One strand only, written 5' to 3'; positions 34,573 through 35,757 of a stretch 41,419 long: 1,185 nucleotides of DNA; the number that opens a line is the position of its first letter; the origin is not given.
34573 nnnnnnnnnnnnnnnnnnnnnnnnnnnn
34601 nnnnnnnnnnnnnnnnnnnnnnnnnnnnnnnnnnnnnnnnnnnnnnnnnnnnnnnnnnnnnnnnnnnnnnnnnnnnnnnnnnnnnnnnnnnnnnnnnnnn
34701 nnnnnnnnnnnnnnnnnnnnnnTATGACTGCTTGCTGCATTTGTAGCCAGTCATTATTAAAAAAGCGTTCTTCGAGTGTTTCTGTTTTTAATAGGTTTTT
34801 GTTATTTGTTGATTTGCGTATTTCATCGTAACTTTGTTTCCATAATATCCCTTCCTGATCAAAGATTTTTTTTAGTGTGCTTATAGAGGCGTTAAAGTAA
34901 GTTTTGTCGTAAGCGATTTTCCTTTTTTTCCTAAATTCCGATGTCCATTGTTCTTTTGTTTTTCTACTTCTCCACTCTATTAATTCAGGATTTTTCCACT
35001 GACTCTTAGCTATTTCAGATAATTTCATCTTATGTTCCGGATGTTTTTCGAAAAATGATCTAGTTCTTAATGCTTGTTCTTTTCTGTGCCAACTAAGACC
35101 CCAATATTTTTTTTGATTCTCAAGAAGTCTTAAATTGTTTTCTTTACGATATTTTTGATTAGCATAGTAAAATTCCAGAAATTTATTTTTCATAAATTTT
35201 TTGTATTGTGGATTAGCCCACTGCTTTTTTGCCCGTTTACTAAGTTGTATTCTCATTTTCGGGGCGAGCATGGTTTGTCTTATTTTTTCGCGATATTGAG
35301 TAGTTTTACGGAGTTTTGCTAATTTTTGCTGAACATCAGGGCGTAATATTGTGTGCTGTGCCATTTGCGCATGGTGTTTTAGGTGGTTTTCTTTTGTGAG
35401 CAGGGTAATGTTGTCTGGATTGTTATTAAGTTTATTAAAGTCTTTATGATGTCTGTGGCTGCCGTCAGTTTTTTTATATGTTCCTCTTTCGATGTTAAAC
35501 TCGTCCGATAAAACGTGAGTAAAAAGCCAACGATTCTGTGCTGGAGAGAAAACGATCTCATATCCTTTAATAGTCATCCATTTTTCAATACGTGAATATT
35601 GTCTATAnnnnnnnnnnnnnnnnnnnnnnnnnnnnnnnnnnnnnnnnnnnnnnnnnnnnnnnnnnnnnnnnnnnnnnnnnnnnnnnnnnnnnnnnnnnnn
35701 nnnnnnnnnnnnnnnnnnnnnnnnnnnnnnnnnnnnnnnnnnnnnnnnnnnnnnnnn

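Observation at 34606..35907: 434-aa intein in the GyrB Toprim motif carrying an HNH nuclease and basic Trp-containing repeats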

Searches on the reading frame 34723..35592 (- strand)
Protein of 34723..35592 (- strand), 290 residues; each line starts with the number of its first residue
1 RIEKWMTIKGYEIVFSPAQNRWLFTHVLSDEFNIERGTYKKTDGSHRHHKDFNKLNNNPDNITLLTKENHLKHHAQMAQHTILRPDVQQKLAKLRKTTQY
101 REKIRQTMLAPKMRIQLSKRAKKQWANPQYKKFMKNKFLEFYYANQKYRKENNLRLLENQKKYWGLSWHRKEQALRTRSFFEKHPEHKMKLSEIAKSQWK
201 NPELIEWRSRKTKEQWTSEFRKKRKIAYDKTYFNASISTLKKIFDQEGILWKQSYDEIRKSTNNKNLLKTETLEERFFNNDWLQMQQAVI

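Call 41: search_protein_families(library=phrogs, proteins=[window:34723-35592:-], max_evalue=1)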
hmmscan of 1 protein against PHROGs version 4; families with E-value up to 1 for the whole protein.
window:34723-35592:- (290 aa): 6 families
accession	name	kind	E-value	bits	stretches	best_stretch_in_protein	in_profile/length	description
phrog_7545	-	DNA, RNA and nucleotide metabolism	7.8e-09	36.9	1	8-82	65-141/160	HNH endonuclease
phrog_15471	-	DNA, RNA and nucleotide metabolism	0.0006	20.7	1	42-116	48-81/183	HNH endonuclease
phrog_21964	-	DNA, RNA and nucleotide metabolism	0.00097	19.8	1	21-80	162-218/244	HNH endonuclease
phrog_14913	-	DNA, RNA and nucleotide metabolism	0.0023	19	1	46-78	60-92/149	HNH endonuclease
phrog_59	-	DNA, RNA and nucleotide metabolism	0.0081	16.6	1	48-262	209-413/423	HNH endonuclease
phrog_25114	-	unknown function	0.13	13.2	1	6-78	61-135/156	-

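Call 47: predict_structure(alignment_id=A4)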
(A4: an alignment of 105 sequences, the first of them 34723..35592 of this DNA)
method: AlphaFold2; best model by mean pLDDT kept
length: 290 residues; sequences in the alignment: 105
mean_pLDDT: 90.0   pTM: 0.41
mean pLDDT of the five models: 90.0, 89.9, 89.9, 89.6, 88.1
residues with pLDDT >= 90: 195; 70-90: 84; 50-70: 4; < 50: 7
segments of 3 or more residues with pLDDT < 50: 1-7
pLDDT, mean of each block of 10 residues (from residue 1): 46 83 85 88 85 82 89 87 90 93 94 94 94 96 96 96 95 96 95 93 92 89 92 95 93 93 93 94 91
secondary structure, 60 per line:
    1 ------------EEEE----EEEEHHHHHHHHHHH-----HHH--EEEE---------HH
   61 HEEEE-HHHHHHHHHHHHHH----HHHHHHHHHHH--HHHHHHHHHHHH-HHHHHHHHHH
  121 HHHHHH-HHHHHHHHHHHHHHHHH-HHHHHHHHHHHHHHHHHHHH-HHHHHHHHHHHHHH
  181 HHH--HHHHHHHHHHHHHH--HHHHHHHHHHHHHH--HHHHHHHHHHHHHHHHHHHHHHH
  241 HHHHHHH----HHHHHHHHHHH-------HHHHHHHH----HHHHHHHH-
elements in order: E13-16 E21-24 H25-35 E46-49 E62-65 H67-80 H85-95 H98-109 H111-126 H128-144 H146-165 H167-183 H186-199 H202-215 H218-247 H252-262 H270-277 H282-289

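Call 50: fold_search(model_id=the predicted structure, library=pdb)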
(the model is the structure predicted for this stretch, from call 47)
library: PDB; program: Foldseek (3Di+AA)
matches with E <= 10: 8; with E <= 0.001: 0
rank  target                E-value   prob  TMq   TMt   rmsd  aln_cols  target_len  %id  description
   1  1u3e_M                8.3e-01  0.60  0.21  0.31   4.5        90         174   26  DNA binding and cleavage by the HNH homing endonuclease I-HmuI (released 2004-08-31)
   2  8ghl_C                4.9e+00  0.05  0.09  0.08  11.4        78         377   18  the Hir complex core (released 2024-07-17)
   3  8b6h_DC               6.5e+00  0.02  0.14  0.08  24.5       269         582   12  Cryo-EM structure of cytochrome c oxidase dimer (complex IV) from respiratory supercomplex of Tetrahymena thermophila (released 2023-03-29)
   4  6e0k                  6.9e+00  0.08  0.05  0.05   7.8        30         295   13  Structure of Rhodothermus marinus CdnE c-UMP-AMP synthase (released 2019-02-20)
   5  1kjk_MODEL_1_A        7.8e+00  0.08  0.08  0.31   5.2        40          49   12  Solution structure of the lambda integrase amino-terminal domain (released 2002-03-27)
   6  9e5c_6r               7.8e+00  0.01  0.10  0.08  29.6       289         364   13  Cryo-EM structure of 96 nm repeat of microtubule doublet from T. brucei flagellum (released 2025-03-12)
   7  9sjn_A                9.9e+00  0.14  0.17  0.15   7.0        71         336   17  Type I-F_HNH variant Cascade target-free RNP, HNH domain in outwards position (released 2026-02-18)
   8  7pl5_BBB              9.9e+00  0.12  0.05  0.08   2.7        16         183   12  Crystal structure of choline-binding module (R1-R9) of LytB from Streptococcus pneumoniae (released 2022-09-07)

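Call 55: fold_search(model_id=the predicted structure, library=viral)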
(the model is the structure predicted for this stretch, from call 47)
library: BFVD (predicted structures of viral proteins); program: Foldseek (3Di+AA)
matches with E <= 10: 673; with E <= 0.001: 1
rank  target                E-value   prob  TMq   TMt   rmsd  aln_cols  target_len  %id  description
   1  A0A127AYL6            4.8e-06  1.00  0.24  0.14  41.5       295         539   16  Hint domain-containing protein [Bacillus phage SP-15]
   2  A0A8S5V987            2.4e-03  1.00  0.20  0.31   6.2        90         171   23  Homing endonuclease [Siphoviridae sp. ct2D011]
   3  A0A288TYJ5            3.5e-03  1.00  0.20  0.28   7.2       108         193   15  HNH nuclease domain-containing protein [Enterococcus phage EFP01]
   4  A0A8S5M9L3            5.5e-03  1.00  0.17  0.34   4.2        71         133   24  Homing endonuclease [Siphoviridae sp. ctB3v5]
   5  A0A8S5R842            5.9e-03  1.00  0.22  0.46   6.1       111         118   23  HNH endonuclease [virus sp. ctnRj46]
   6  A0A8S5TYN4            5.9e-03  1.00  0.20  0.23   6.2        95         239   23  Homing endonuclease [Siphoviridae sp. ctnPP24]
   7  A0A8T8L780            6.6e-03  1.00  0.23  0.37   9.9       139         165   19  (no name in the UniProt tables at hand)
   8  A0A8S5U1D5            8.4e-03  1.00  0.20  0.26   7.1       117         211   19  Homing endonuclease [Siphoviridae sp. cttuu15]
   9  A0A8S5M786            8.4e-03  0.89  0.25  0.08  38.7       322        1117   19  Terminase [Siphoviridae sp. ctrgt10]
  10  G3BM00                1.0e-02  1.00  0.21  0.41   3.5        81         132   23  HNH endonuclease [Salmonella phage PVPSE1]
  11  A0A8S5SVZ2            1.3e-02  1.00  0.20  0.23   3.4        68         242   22  Homing endonuclease [Siphoviridae sp. ctZHD14]
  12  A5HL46                1.4e-02  1.00  0.20  0.34   3.9        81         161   33  Probable HNH-type endonuclease [Phormidium phage Pf-WMP3]
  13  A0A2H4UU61            1.5e-02  1.00  0.22  0.35   3.9        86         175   19  HNH Endonuclease [Bodo saltans virus]
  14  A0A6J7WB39            1.5e-02  1.00  0.20  0.33   3.7        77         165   17  NUMOD4 [uncultured Caudovirales phage]
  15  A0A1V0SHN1            1.6e-02  1.00  0.20  0.15   3.7        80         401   24  HNH endonuclease [Klosneuvirus KNV1]
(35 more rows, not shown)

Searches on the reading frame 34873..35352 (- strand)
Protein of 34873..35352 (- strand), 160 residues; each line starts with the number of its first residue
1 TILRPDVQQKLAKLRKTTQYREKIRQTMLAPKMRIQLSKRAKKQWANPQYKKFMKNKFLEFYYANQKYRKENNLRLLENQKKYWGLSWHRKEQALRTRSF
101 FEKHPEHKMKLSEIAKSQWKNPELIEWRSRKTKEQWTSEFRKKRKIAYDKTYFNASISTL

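Call 20: search_protein_families(library=pfam, proteins=[window:34897-35340:-], max_evalue=10)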
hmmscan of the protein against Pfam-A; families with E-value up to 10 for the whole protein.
seq(148 aa): 2 families
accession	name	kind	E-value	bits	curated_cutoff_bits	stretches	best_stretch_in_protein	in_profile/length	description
PF00694.25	Aconitase_C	-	0.47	11.2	22.8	1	13-69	18-74/131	Aconitase C-terminal domain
PF17898.6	GerD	-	0.91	9.9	29.5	1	1-52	57-108/114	Spore germination GerD central core domain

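Call 65: search_dna_similar(query=window:34873-35352:-, collection=phages, mode=protein, max_evalue=0.01, max_rows=25)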
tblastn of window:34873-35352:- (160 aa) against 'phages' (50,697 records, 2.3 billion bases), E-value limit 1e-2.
No match.

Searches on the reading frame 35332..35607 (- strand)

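Call 20: search_protein_families(library=pfam, proteins=[window:35332-35607:-], max_evalue=10)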
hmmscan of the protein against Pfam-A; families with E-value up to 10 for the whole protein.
seq(92 aa): 1 family
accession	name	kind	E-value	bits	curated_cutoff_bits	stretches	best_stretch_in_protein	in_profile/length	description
PF13392.12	HNH_3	-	0.00019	21.5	24.8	1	53-75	22-44/46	HNH endonuclease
